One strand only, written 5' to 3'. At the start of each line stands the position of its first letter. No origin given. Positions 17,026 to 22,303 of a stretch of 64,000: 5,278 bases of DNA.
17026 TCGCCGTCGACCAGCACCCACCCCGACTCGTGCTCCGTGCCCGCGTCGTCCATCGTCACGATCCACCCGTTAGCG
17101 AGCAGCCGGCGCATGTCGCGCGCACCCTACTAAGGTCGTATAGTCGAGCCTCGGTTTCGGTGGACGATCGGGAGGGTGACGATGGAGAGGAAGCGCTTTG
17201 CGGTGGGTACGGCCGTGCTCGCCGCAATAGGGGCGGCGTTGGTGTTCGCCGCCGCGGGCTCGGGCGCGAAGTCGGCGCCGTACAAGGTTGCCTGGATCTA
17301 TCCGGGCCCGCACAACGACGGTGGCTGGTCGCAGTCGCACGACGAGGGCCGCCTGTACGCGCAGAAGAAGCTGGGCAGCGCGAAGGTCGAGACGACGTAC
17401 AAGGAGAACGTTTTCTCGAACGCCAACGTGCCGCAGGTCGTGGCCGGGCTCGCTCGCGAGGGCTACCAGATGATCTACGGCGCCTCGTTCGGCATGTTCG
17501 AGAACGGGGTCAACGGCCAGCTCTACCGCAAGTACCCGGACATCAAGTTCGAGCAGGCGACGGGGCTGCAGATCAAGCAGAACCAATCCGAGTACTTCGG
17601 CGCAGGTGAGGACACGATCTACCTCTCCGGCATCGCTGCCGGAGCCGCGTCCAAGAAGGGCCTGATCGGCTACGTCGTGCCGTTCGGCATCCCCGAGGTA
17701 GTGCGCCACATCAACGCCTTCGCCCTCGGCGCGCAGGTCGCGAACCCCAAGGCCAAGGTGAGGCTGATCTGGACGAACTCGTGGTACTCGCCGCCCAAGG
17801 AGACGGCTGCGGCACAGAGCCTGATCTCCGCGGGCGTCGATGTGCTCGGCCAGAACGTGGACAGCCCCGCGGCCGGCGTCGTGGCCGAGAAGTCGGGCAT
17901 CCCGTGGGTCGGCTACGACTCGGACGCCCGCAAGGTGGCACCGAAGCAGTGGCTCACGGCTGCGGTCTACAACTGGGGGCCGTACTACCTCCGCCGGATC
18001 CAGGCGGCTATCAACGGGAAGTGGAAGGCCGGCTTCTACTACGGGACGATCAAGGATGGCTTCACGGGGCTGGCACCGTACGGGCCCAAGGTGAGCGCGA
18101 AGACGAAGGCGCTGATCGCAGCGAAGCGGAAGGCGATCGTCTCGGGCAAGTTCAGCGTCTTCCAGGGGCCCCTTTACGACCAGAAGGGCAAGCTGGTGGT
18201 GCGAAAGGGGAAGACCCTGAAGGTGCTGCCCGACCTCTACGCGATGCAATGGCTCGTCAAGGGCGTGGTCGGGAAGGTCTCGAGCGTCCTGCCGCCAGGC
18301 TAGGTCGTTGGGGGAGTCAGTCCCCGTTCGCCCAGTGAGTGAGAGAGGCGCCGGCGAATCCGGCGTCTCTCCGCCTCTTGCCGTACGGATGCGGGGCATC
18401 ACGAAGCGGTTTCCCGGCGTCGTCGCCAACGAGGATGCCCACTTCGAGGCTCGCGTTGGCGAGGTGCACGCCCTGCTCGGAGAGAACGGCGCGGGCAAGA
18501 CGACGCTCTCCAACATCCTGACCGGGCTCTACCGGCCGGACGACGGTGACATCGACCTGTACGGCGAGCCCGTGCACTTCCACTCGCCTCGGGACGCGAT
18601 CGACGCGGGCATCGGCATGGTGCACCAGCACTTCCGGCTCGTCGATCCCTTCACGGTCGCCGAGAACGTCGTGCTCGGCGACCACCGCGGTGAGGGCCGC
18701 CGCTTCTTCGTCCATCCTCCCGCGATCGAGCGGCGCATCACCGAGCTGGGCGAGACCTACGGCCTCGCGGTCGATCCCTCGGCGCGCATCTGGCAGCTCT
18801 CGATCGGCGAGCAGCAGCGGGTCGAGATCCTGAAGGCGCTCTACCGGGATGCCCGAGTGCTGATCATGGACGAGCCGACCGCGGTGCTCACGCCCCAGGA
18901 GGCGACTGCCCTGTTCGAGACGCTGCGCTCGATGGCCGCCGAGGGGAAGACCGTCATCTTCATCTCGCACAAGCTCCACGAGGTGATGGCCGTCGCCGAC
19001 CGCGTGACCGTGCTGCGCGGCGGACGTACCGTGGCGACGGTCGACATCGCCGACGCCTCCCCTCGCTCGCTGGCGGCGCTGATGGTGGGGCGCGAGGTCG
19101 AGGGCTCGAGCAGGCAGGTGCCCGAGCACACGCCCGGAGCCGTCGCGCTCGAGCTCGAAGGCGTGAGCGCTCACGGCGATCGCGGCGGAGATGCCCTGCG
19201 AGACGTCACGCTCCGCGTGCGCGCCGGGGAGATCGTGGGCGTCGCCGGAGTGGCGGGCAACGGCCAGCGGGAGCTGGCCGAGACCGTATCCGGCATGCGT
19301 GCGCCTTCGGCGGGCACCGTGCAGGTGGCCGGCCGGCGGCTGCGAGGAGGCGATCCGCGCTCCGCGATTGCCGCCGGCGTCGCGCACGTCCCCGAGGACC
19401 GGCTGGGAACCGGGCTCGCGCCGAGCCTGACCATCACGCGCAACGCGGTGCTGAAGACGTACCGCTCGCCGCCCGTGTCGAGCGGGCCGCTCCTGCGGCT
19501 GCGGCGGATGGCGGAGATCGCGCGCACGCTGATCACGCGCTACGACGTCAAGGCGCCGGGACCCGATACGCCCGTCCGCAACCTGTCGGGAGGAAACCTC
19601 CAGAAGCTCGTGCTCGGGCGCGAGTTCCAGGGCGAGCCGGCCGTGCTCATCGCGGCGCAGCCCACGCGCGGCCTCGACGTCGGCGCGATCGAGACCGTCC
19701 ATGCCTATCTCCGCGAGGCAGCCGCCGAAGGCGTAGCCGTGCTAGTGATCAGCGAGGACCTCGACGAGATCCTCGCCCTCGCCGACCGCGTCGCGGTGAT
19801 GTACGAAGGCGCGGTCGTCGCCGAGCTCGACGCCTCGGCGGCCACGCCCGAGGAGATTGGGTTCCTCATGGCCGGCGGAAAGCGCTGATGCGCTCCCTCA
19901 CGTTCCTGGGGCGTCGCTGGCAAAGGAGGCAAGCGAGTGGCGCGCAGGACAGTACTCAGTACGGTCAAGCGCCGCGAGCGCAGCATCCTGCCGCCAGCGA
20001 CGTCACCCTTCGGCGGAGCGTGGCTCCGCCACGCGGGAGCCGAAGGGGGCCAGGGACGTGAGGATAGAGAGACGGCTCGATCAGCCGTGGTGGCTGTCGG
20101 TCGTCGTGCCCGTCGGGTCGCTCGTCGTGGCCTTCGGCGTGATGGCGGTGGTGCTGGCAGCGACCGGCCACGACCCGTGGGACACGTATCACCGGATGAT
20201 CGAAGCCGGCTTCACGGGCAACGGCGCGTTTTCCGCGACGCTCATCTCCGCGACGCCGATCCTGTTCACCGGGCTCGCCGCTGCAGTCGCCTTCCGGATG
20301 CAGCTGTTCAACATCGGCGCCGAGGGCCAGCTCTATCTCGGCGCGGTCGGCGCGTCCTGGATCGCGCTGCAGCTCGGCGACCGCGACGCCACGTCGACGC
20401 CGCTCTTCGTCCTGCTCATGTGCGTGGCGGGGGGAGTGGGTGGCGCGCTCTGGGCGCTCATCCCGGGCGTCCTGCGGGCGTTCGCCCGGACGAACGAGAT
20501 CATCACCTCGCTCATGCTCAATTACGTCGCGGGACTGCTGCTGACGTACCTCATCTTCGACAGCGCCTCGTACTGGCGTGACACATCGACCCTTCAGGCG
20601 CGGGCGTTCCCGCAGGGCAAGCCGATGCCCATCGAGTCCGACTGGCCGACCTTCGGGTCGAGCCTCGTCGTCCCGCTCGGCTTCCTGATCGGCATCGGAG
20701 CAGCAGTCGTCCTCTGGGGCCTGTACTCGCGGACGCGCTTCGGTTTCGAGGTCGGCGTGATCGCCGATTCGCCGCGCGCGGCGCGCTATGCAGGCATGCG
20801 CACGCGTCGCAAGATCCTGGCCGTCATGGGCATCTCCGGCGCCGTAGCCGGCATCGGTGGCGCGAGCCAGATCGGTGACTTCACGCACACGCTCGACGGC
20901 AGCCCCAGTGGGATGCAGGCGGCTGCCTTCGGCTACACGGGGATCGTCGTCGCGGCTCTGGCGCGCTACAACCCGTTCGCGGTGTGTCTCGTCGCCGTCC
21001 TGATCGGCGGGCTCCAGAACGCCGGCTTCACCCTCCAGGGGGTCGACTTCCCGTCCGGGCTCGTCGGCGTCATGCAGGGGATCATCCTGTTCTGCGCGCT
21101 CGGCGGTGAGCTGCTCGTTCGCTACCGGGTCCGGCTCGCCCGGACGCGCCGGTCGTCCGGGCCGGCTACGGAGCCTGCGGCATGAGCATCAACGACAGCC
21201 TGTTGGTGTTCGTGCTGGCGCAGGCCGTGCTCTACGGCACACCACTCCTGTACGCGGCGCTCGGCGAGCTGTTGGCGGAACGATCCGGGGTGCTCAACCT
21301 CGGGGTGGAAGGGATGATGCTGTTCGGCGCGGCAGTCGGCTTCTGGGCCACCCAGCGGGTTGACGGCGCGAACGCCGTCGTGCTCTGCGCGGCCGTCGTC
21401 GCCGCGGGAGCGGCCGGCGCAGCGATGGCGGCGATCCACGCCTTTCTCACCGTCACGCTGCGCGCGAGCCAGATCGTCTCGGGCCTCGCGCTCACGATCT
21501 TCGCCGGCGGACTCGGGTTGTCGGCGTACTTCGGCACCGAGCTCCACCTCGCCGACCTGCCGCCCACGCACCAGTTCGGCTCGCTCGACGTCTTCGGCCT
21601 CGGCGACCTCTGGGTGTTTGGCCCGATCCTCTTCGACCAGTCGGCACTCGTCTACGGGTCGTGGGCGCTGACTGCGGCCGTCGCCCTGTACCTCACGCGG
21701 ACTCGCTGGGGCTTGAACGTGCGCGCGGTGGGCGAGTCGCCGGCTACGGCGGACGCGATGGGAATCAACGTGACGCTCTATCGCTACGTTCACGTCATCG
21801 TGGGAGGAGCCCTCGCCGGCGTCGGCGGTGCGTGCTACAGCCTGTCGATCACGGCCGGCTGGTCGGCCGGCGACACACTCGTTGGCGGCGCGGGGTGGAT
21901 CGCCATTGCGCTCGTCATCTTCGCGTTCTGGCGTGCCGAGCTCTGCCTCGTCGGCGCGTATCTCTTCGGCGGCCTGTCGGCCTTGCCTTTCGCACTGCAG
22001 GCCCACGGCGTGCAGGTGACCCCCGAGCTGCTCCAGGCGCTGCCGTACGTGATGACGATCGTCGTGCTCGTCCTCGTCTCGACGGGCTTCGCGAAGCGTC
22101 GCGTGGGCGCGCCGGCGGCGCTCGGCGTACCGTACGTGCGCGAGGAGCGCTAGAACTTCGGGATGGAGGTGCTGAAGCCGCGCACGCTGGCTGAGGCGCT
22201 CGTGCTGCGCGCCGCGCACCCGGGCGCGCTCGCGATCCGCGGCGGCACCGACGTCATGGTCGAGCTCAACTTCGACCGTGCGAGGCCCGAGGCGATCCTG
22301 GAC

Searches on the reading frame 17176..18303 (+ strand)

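Call 39: search_protein_families(library=pfam, proteins=[window:17176-18303:+], max_evalue=0.00001)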
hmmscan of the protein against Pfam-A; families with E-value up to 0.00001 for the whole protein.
window:17176-18303:+ (375 aa): 1 family
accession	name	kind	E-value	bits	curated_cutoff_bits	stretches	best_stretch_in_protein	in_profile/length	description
PF02608.20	Bmp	-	1.5e-40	139.5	24.1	1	37-321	3-291/301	ABC transporter substrate-binding protein PnrA-like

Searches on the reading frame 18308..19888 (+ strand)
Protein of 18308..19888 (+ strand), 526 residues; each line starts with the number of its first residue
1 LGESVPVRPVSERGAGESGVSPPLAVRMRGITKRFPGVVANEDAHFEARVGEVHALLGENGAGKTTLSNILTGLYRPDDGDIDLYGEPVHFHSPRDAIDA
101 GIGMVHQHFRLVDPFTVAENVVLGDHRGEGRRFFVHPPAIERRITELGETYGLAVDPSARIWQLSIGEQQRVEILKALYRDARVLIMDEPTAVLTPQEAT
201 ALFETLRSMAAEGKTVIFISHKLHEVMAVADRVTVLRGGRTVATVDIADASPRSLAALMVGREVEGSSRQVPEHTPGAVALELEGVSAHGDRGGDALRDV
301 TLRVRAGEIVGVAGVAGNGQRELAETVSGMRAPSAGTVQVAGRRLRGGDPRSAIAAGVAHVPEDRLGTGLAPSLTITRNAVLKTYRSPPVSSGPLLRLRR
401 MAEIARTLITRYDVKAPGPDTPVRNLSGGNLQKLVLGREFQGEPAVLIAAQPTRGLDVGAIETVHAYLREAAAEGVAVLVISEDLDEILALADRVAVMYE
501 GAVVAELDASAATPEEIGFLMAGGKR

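Call 39: search_protein_families(library=pfam, proteins=[window:18308-19888:+], max_evalue=0.00001)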
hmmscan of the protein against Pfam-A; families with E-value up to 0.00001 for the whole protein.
window:18308-19888:+ (526 aa): 2 families
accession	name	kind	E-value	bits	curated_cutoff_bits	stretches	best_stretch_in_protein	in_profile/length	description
PF00005.33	ABC_tran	-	5.7e-45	153.7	25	2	43-192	3-137/137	ABC transporter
PF13304.12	AAA_21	-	3.8e-07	30.9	27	0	160-222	234-299/304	AAA domain, putative AbiEii toxin, Type IV TA system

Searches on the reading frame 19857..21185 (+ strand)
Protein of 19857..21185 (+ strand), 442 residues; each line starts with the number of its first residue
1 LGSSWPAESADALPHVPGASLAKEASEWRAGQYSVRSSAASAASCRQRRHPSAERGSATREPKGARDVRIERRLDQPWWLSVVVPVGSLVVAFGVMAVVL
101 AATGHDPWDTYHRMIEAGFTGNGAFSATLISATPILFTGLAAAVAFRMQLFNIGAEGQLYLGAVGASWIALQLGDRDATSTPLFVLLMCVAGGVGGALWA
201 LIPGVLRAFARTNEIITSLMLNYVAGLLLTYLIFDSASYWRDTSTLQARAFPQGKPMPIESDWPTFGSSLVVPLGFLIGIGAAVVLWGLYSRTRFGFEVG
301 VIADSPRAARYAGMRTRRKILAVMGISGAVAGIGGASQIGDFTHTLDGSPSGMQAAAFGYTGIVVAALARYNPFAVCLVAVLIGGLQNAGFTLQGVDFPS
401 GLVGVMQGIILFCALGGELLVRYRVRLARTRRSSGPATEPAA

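Call 39: search_protein_families(library=pfam, proteins=[window:19857-21185:+], max_evalue=0.00001)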
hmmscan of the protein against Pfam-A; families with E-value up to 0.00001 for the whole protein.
window:19857-21185:+ (442 aa): 1 family
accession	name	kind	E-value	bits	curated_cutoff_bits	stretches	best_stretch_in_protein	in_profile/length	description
PF02653.21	BPD_transp_2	-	1.6e-33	116.5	26.8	1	127-415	4-269/269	Branched-chain amino acid transport system / permease component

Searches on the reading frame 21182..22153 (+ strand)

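Call 39: search_protein_families(library=pfam, proteins=[window:21182-22153:+], max_evalue=0.00001)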
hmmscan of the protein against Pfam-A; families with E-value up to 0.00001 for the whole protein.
window:21182-22153:+ (323 aa): 1 family
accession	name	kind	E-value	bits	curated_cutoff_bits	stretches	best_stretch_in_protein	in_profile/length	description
PF02653.21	BPD_transp_2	-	2e-36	125.9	26.8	1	13-296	3-269/269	Branched-chain amino acid transport system / permease component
